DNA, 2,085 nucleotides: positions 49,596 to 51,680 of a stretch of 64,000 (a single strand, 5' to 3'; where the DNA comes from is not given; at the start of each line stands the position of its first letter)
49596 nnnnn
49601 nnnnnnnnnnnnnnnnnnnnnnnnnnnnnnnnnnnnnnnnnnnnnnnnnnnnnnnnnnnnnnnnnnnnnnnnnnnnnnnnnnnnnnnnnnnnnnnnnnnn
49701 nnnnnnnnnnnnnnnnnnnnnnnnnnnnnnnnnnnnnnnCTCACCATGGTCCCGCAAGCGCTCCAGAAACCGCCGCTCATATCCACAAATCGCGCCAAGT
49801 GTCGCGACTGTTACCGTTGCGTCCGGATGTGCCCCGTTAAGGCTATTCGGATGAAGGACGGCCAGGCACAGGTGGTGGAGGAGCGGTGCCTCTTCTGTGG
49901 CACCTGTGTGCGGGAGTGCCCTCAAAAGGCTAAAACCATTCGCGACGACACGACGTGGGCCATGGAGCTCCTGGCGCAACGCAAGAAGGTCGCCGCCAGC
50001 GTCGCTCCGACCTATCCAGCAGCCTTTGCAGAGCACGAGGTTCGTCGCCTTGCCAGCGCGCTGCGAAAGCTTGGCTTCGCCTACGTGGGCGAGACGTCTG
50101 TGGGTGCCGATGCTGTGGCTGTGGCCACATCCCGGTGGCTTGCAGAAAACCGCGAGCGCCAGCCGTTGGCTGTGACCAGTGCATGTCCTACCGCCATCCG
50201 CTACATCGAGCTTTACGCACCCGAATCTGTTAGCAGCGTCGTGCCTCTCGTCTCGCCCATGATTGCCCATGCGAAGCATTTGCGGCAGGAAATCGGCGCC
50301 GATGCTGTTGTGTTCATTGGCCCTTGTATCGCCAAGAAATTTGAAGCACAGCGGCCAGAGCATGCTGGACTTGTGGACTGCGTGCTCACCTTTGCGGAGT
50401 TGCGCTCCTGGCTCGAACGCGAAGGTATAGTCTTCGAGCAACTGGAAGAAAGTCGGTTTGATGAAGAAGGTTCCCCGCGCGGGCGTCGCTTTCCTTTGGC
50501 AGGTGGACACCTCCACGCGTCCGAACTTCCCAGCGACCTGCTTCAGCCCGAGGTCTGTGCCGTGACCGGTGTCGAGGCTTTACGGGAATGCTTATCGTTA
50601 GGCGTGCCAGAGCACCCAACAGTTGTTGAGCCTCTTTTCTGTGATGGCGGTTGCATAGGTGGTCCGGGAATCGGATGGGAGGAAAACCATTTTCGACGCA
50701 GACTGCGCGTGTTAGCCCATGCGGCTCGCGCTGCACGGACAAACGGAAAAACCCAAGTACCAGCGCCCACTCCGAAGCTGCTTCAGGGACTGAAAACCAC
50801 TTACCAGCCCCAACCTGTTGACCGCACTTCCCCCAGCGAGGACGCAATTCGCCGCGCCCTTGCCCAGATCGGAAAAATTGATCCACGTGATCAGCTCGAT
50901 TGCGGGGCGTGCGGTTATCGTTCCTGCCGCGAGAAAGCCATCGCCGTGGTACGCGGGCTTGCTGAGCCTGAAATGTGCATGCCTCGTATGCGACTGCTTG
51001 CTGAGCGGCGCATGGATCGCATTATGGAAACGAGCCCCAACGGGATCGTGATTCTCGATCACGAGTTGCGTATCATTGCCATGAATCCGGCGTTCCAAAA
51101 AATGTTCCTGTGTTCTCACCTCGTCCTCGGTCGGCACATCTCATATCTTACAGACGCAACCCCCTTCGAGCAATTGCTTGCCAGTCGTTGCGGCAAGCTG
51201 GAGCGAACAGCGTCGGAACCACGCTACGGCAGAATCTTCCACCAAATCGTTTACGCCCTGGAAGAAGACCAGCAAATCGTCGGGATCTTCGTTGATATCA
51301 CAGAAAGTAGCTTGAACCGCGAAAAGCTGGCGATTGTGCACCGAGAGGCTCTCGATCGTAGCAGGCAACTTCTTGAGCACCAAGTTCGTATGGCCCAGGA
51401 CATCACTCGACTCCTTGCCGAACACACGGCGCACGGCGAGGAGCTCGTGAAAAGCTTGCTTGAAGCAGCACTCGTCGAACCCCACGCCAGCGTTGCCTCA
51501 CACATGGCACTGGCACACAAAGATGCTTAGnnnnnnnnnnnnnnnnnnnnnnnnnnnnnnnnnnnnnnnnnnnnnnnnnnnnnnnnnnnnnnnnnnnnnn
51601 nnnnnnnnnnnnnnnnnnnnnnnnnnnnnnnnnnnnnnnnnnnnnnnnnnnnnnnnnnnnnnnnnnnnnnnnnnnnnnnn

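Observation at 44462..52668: Rex-controlled trimeric [FeFe]-hydrogenase cluster with an embedded sensory hydrogenase and phosphatase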

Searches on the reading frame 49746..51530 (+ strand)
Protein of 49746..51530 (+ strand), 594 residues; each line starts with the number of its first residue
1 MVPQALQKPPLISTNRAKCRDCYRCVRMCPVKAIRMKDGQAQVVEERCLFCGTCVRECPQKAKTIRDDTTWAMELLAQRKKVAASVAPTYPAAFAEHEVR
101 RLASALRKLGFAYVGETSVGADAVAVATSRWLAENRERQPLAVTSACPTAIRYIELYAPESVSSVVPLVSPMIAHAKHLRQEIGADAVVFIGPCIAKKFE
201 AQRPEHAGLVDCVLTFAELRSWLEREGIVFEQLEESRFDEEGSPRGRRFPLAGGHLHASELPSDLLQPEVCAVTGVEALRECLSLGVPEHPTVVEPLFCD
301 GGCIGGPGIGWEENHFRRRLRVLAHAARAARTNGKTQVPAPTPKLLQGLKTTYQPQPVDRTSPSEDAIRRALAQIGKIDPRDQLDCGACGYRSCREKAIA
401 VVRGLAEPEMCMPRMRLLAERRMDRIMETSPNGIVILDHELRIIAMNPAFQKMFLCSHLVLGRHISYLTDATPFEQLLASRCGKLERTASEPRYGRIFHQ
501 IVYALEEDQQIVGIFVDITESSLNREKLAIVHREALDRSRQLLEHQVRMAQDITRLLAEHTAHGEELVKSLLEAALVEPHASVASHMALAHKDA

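Call 5: search_protein_families(library=pfam, proteins=[window:49746-51530:+], max_evalue=0.01)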
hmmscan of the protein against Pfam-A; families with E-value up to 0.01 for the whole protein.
window:49746-51530:+ (594 aa): 15 families
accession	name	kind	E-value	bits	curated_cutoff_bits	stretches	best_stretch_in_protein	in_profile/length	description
PF02906.19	Fe_hyd_lg_C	-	3.4e-49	168.1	22.1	1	80-307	1-245/245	Iron only hydrogenase large subunit, C-terminal domain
PF04060.18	FeS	-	9.1e-11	41.7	23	1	383-413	3-33/33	Putative Fe-S cluster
PF00037.32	Fer4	-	6.4e-09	35.7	21.1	2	42-62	2-22/24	4Fe-4S binding domain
PF13237.11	Fer4_10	-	1.8e-08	34.6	25.5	1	13-59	3-53/53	4Fe-4S dicluster domain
PF12838.12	Fer4_7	-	2.7e-08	34.6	27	1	18-62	1-52/52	4Fe-4S dicluster domain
PF13187.11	Fer4_9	-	1e-07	32.3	27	1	18-62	1-51/52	4Fe-4S dicluster domain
PF13188.13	PAS_8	-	1.1e-06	28.7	21.8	1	422-463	2-41/65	PAS domain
PF14697.11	Fer4_21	-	1.3e-06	28.9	35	1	15-60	4-53/59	4Fe-4S dicluster domain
PF25160.1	LdpA_Fe-S-bd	-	2.2e-05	24.6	27.6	1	21-61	4-41/49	LdpA Fe-S cluster-binding domain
PF00989.32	PAS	-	7.5e-05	23.1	22.6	1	422-454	2-34/113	PAS fold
PF13426.13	PAS_9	-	8.5e-05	23.2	27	1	431-520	1-103/103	PAS domain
PF12837.12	Fer4_6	-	8.7e-05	22.7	25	1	14-34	4-24/24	4Fe-4S binding domain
PF13484.11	Fer4_16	-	0.00059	21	30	1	18-48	1-29/66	4Fe-4S double cluster binding domain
PF08448.16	PAS_4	-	0.00067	20.3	23.1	1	428-457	2-31/110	PAS fold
PF12860.13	PAS_7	-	0.0023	18.5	27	0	431-460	5-34/115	PAS fold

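Call 6: search_protein_families(library=ncbifam, proteins=[window:49746-51530:+], max_evalue=0.001)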
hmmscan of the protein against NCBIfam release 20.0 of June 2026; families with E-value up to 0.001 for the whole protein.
window:49746-51530:+ (594 aa): 65 families (the best 25 are shown)
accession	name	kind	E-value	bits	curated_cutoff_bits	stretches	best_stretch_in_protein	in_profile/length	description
TIGR04105.1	FeFe_hydrog_B1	subfamily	6e-60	203.2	450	1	25-309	166-458/462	monomeric [FeFe] hydrogenase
TIGR02512.1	FeFe_hydrog_A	subfamily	7.2e-30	104.1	405.95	1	12-241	2-268/375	[FeFe] hydrogenase, group A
NF040763.1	FeFe_hydrog_A6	exception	2e-29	102.4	765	1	10-241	138-406/571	NADH-dependent [FeFe] hydrogenase, group A6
NF040762.1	Hydr_FeFe_Clost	exception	1.7e-20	73.2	900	1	12-240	139-404/572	ferredoxin hydrogenase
TIGR01944.1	rnfB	subfamily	1.5e-12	47.5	68.7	2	12-71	108-168/190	RnfABCDGE type electron transport complex subunit B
NF040864.1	HgcB_ferredoxin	equivalog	2.8e-11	43.1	99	1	14-78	11-76/93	mercury methylation ferredoxin HgcB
NF005503.0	PRK07118.1-2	equivalog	1.4e-10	40.9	252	1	22-62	143-183/292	RnfABCDGE type electron transport complex subunit B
NF005506.0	PRK07118.1-5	equivalog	1.6e-10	40.9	388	1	16-67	215-266/279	Fe-S cluster domain-containing protein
NF041836.1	rnfB_Methano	equivalog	4.2e-10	39.5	445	1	17-65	216-264/265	Rnf electron transport complex subunit RnfB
TIGR02700.1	flavo_MJ0208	hypoth_equivalog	1.1e-09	37.9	251.35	1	14-62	145-193/234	dihydromethanopterin reductase (acceptor)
NF038196.1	ferrodoxin_EFR1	subfamily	1.3e-09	38.5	75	1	17-68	184-234/242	EFR1 family ferrodoxin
NF043069.1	T4HPD_activ_SAM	equivalog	1.3e-09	37.9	425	1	12-78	46-112/299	trans-4-hydroxy-L-proline dehydratase activase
NF058577.1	FdxA_fam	equivalog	3.1e-09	36.9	65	1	18-62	8-52/52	4Fe-4S ferredoxin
NF040770.1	hetero_SS_HdrA2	exception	9.6e-09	33.9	1100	1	14-70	574-630/777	CoB-CoM heterodisulfide reductase HdrA2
NF045874.1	Vhu_polyferre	exception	1.1e-08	34.3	600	1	10-63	123-174/381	F420-non-reducing hydrogenase associated-polyferredoxin VhuB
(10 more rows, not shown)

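Call 8: find_encoding_contigs(protein=window:49746-51530:+, flank=10000, max_places=6)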
Protein window:49746-51530:+ (594 aa): 1 contig read that carries it; 1 place shown.
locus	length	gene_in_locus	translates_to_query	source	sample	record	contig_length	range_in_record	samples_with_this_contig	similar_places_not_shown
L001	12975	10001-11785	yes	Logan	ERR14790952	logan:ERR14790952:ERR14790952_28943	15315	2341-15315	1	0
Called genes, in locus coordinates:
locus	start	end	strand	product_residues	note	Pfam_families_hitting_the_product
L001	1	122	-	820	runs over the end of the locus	?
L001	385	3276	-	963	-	PF09586:YfhO (weak)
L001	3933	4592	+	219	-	PF02607:B12-binding_2, PF02310:B12-binding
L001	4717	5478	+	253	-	PF06971:Put_DNA-bind_N, PF02629:CoA_binding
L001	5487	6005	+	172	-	PF01257:2Fe-2S_thioredx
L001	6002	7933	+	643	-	PF01512:Complex1_51K, PF10589:NADH_4Fe-4S, PF00037:Fer4, PF12837:Fer4_6 (weak), PF12838:Fer4_7, PF13187:Fer4_9, PF13237:Fer4_10, PF00037:Fer4 (weak), +2 more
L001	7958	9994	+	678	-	PF00111:Fer2 (weak), PF13510:Fer2_4, PF10588:NADH-G_4Fe-4S_3, PF14697:Fer4_21 (weak), PF22117:Fer4_Nqo3 (weak), PF12838:Fer4_7, PF02906:Fe_hyd_lg_C, PF02256:Fe_hyd_SSU, +4 more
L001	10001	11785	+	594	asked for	PF12838:Fer4_7, PF13187:Fer4_9, PF13237:Fer4_10, PF14697:Fer4_21 (weak), PF00037:Fer4 (weak), PF02906:Fe_hyd_lg_C, PF04060:FeS, PF13188:PAS_8 (weak)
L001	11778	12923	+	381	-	PF07228:SpoIIE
